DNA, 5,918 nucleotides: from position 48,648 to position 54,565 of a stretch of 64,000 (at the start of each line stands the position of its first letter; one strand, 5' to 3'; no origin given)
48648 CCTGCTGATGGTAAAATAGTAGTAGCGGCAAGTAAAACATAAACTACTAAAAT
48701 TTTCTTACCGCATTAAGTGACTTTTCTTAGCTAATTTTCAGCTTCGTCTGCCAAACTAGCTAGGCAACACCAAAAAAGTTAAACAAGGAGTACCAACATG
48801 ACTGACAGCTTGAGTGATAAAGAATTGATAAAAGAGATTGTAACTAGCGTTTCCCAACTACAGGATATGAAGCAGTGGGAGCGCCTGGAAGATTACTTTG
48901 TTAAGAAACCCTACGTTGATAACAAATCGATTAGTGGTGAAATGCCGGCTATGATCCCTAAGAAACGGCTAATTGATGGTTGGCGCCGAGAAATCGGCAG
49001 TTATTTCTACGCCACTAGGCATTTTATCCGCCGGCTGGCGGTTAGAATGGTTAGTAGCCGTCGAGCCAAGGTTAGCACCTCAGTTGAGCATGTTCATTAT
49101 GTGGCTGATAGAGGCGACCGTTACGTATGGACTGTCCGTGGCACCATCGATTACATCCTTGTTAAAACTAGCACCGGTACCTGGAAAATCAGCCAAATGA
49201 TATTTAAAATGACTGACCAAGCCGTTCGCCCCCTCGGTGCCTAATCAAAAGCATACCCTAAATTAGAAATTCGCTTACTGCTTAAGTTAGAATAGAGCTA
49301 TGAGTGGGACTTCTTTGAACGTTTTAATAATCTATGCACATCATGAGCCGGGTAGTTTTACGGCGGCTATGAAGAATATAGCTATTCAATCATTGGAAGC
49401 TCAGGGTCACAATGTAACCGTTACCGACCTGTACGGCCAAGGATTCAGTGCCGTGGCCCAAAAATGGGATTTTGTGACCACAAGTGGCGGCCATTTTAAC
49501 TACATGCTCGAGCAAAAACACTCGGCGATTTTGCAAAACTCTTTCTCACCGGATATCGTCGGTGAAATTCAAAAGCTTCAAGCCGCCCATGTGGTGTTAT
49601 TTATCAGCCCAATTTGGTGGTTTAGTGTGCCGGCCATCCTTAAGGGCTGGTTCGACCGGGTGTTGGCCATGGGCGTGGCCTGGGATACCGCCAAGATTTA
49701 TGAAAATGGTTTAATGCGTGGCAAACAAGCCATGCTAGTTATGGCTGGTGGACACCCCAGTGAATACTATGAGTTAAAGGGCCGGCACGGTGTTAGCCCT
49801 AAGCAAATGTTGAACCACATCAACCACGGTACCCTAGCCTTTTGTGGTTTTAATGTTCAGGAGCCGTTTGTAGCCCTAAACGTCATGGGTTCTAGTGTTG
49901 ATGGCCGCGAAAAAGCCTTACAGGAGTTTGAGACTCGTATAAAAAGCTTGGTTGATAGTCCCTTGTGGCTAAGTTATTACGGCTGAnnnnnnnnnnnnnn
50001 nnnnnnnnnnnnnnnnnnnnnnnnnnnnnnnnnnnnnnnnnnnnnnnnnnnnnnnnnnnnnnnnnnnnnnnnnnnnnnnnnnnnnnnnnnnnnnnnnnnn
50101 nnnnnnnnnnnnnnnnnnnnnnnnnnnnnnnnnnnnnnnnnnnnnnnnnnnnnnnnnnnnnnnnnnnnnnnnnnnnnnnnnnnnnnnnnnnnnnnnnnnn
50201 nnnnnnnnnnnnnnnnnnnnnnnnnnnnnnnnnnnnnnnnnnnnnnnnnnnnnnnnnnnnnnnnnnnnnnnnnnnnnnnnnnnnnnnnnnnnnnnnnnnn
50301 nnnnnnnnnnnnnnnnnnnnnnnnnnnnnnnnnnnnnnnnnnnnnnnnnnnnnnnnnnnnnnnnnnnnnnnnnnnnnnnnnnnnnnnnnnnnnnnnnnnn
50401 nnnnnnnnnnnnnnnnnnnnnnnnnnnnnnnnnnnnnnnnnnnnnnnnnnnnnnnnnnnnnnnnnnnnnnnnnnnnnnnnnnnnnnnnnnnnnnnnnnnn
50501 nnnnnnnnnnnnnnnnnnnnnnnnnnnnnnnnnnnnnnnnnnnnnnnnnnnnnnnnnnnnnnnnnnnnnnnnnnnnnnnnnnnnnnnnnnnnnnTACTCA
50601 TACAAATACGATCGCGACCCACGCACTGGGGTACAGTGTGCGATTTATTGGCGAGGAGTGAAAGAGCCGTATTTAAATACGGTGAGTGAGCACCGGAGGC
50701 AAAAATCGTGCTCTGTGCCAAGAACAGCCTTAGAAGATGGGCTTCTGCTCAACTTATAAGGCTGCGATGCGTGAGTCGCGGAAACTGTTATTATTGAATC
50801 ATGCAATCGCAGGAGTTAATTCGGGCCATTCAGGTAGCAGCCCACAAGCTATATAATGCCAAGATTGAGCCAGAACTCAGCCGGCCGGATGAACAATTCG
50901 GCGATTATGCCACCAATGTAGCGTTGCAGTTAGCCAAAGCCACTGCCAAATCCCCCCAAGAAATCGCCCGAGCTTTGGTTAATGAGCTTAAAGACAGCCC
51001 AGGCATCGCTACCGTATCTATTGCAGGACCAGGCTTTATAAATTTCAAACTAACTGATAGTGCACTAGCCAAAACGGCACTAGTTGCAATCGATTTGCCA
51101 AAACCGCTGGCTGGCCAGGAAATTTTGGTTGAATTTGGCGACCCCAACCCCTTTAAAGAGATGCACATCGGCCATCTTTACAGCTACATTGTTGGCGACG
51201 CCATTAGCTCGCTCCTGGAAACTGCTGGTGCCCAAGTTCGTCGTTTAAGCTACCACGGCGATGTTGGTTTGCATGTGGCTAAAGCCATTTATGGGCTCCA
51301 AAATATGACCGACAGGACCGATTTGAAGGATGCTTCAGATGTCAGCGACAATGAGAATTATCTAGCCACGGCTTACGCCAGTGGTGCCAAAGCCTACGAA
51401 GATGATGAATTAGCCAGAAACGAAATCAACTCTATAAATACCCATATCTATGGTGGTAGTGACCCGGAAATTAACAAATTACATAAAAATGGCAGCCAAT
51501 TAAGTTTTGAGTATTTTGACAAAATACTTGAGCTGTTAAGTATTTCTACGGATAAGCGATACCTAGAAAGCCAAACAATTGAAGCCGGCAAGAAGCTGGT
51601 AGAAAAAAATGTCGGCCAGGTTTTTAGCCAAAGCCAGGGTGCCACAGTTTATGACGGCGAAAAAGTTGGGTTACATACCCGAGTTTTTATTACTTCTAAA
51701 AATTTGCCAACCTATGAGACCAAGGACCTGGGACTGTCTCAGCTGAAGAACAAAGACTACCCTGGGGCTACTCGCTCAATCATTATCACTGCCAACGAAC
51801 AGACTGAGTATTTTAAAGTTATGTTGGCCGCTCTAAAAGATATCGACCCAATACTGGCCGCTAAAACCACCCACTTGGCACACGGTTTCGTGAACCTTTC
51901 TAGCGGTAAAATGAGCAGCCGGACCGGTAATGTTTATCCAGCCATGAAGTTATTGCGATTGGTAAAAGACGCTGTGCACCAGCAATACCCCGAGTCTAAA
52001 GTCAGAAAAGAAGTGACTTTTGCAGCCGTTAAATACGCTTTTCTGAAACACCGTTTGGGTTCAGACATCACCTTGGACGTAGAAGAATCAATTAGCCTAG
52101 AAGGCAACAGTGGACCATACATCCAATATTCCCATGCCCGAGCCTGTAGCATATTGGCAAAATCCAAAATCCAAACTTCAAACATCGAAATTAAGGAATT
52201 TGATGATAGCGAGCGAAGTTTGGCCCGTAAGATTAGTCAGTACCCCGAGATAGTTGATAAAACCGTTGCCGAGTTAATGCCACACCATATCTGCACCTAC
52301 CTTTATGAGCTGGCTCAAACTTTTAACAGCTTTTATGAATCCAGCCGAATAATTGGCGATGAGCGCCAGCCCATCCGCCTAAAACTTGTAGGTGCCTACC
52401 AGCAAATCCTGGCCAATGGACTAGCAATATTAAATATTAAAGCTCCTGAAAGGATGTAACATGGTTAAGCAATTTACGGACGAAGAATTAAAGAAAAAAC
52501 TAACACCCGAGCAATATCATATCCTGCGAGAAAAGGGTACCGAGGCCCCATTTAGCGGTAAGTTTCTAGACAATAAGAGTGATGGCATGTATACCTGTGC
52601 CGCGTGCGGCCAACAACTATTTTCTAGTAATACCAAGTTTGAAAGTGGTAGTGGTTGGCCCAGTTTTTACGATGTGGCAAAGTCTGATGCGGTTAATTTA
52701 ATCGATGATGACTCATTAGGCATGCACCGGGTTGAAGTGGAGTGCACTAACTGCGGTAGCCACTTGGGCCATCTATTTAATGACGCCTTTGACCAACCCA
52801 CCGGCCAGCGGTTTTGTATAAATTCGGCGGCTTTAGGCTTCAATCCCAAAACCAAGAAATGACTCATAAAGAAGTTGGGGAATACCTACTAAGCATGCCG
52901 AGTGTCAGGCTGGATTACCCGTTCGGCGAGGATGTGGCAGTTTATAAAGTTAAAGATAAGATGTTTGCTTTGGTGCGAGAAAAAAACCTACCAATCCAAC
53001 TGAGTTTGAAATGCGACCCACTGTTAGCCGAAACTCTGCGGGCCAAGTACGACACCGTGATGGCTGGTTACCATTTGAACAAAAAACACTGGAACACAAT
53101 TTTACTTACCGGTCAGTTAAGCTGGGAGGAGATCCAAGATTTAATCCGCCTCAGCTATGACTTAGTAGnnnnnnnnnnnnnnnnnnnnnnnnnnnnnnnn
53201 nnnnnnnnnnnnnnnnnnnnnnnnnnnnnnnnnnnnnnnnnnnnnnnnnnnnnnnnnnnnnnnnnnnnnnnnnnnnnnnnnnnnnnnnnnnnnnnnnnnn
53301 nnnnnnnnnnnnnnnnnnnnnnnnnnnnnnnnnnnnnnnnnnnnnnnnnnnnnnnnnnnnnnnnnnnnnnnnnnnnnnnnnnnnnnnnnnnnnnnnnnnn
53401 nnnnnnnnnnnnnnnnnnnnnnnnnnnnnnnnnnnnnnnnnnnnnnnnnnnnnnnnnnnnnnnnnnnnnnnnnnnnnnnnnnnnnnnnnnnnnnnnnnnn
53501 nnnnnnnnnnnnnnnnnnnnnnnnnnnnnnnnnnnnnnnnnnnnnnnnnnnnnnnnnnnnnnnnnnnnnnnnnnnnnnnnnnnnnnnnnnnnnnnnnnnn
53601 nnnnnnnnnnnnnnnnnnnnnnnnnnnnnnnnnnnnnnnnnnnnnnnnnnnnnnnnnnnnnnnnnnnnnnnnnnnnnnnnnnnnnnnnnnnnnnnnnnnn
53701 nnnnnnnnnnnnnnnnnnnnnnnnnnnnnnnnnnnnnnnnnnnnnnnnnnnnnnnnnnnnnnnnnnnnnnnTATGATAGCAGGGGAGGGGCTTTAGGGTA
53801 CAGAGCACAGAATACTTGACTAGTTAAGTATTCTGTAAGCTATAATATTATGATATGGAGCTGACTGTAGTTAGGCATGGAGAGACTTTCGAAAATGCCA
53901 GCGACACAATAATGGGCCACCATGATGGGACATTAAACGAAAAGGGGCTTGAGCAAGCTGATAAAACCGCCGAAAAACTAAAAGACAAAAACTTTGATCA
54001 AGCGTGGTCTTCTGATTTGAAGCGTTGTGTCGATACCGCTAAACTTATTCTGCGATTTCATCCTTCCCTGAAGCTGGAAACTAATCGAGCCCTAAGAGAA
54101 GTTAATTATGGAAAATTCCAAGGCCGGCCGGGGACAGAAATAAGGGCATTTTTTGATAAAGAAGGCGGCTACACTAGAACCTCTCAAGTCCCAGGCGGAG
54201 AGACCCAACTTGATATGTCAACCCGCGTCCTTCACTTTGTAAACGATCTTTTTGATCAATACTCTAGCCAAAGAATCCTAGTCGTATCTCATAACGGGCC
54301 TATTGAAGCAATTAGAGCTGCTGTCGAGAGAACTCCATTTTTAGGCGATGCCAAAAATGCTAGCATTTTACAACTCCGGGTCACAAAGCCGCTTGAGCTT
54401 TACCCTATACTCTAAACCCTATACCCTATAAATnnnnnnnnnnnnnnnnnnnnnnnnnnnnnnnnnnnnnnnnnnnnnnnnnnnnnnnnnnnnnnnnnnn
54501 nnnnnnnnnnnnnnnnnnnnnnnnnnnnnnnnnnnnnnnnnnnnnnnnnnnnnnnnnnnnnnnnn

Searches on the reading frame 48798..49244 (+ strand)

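Call 57: search_protein_families(library=pfam, proteins=[window:48798-49244:+], max_evalue=0.001)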
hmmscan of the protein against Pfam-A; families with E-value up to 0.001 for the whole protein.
window:48798-49244:+ (148 aa): 1 family
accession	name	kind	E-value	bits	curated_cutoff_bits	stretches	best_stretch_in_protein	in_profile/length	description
PF13577.12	SnoaL_4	-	1.7e-11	44.7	24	1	4-134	2-125/126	SnoaL-like domain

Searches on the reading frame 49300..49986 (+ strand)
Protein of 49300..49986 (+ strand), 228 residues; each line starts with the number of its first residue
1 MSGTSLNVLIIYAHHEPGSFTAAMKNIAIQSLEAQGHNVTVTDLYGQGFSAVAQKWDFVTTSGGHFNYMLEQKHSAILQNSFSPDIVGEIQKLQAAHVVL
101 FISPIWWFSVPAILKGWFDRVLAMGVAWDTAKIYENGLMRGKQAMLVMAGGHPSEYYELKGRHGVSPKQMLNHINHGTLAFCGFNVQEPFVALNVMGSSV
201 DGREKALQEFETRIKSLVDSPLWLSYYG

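Call 37: search_protein_families(library=pfam, proteins=[window:49300-49986:+], max_evalue=0.001)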
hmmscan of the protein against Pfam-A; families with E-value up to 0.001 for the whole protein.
window:49300-49986:+ (228 aa): 2 families
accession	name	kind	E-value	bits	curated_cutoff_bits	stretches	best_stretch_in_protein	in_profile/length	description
PF02525.22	Flavodoxin_2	-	1.4e-42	146.1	27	1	7-212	2-196/198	Flavodoxin-like fold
PF03358.20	FMN_red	-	7.7e-13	48.7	24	1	7-154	2-119/152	NADPH-dependent FMN reductase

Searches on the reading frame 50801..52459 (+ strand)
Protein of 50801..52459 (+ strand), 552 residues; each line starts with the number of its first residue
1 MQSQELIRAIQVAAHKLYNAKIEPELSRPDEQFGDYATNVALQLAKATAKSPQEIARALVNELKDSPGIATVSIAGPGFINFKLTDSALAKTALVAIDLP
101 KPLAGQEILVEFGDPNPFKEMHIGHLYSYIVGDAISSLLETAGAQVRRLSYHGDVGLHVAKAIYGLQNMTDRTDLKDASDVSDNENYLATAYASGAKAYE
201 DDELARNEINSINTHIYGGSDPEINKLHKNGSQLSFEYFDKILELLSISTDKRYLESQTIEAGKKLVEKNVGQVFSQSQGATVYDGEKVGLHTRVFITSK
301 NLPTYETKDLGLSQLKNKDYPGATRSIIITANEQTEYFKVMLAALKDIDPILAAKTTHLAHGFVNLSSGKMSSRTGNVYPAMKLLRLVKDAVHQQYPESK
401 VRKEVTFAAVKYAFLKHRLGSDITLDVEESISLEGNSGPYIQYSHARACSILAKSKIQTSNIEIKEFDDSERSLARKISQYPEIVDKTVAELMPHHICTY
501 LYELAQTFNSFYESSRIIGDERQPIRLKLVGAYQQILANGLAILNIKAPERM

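Call 7: find_related_loci(query=window:50801-52459:+, collection=genome_contigs, flank=10000)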
Query window:50801-52459:+ (552 aa) in genome_contigs; peptide patterns used: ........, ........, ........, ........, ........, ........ (x = any residue, [..] = any of these).
414 stretches matched a pattern; 326 encode a relative of the query (tblastn E <= 1e-3); the best 80 are kept; 80 distinct loci.
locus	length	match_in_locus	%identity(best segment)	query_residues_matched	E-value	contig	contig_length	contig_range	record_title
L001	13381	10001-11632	70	4-552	0e+0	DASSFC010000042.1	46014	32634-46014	MAG TPA_asm: Candidatus Saccharimonadales bacterium isolate SMAG_U995 k141_1355558, whole genome shotgun sequence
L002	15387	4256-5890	70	4-552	0e+0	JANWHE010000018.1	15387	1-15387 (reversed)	MAG: Candidatus Saccharimonadales bacterium isolate CRAIB_MAG7 c_000000062537, whole genome shotgun sequence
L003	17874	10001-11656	67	4-552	0e+0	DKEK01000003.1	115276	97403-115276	MAG TPA_asm: Candidatus Saccharibacteria bacterium UBA6824 UBA6824_contig_1271, whole genome shotgun sequence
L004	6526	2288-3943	66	1-552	0e+0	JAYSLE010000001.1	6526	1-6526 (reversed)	MAG: Candidatus Saccharibacteria bacterium isolate GFS_10315 GFS_10315_0, whole genome shotgun sequence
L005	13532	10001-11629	63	4-552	0e+0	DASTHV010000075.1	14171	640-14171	MAG TPA_asm: Candidatus Saccharimonadales bacterium isolate SMAG_U737 k141_1701408, whole genome shotgun sequence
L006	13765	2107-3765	61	5-552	0e+0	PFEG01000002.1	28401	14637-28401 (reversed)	MAG: Candidatus Saccharibacteria bacterium CG10_big_fil_rev_8_21_14_0_10_47_8 CG10_8_21_14_0.10_scaffold_1223_c, whole g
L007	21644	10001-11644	65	4-552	0e+0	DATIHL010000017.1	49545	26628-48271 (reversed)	MAG TPA_asm: Candidatus Saccharimonadales bacterium isolate SMAG_U15637 k141_537764, whole genome shotgun sequence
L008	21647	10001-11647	61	4-552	0e+0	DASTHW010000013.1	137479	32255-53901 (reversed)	MAG TPA_asm: Candidatus Saccharimonadales bacterium isolate SMAG_U751 k141_1250764, whole genome shotgun sequence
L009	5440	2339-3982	60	4-552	0e+0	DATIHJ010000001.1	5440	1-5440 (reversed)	MAG TPA_asm: Patescibacteria group bacterium isolate SMAG_U15635 k141_299972, whole genome shotgun sequence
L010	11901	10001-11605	60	4-552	0e+0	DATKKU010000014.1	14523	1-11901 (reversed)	MAG TPA_asm: Candidatus Binatia bacterium isolate SMAG_U14666 k141_1343645, whole genome shotgun sequence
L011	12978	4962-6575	60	5-552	0e+0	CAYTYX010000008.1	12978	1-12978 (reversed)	MAG TPA_asm: uncultured Candidatus Saccharibacteria bacterium isolate binchicken_co50_420 genome assembly, contig: NODE_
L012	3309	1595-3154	59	18-552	0e+0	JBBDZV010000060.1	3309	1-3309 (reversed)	MAG: Candidatus Saccharimonadales bacterium isolate LejiaD_49_18 Lejia_D_36679_length_3309_cov_6, whole genome shotgun s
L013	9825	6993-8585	60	5-552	0e+0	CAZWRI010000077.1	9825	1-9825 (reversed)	MAG TPA_asm: uncultured Candidatus Saccharibacteria bacterium isolate binchicken_co84_531 genome assembly, contig: k141_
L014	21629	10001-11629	57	1-552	0e+0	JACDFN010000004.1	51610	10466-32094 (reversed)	MAG: Candidatus Saccharibacteria bacterium isolate MGR_bin387 SD2905_NODE_63_length_51610_cov_2.765010, whole genome sho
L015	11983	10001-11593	59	5-552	0e+0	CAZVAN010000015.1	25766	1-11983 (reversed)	MAG TPA_asm: uncultured Candidatus Saccharibacteria bacterium isolate binchicken_co54_401 genome assembly, contig: NODE_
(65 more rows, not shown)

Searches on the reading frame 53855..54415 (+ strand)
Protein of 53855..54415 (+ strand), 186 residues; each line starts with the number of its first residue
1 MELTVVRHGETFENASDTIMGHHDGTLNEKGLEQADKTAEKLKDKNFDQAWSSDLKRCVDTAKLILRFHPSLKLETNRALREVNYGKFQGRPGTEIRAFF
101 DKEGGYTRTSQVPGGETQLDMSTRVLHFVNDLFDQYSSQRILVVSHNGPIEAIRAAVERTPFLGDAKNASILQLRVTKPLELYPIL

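Call 37: search_protein_families(library=pfam, proteins=[window:53855-54415:+], max_evalue=0.001)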
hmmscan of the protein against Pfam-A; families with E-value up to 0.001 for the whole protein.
window:53855-54415:+ (186 aa): 1 family
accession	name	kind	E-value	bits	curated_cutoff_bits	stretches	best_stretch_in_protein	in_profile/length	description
PF00300.27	His_Phos_1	-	3.2e-40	138.3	21.7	1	4-162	2-163/194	Histidine phosphatase superfamily (branch 1)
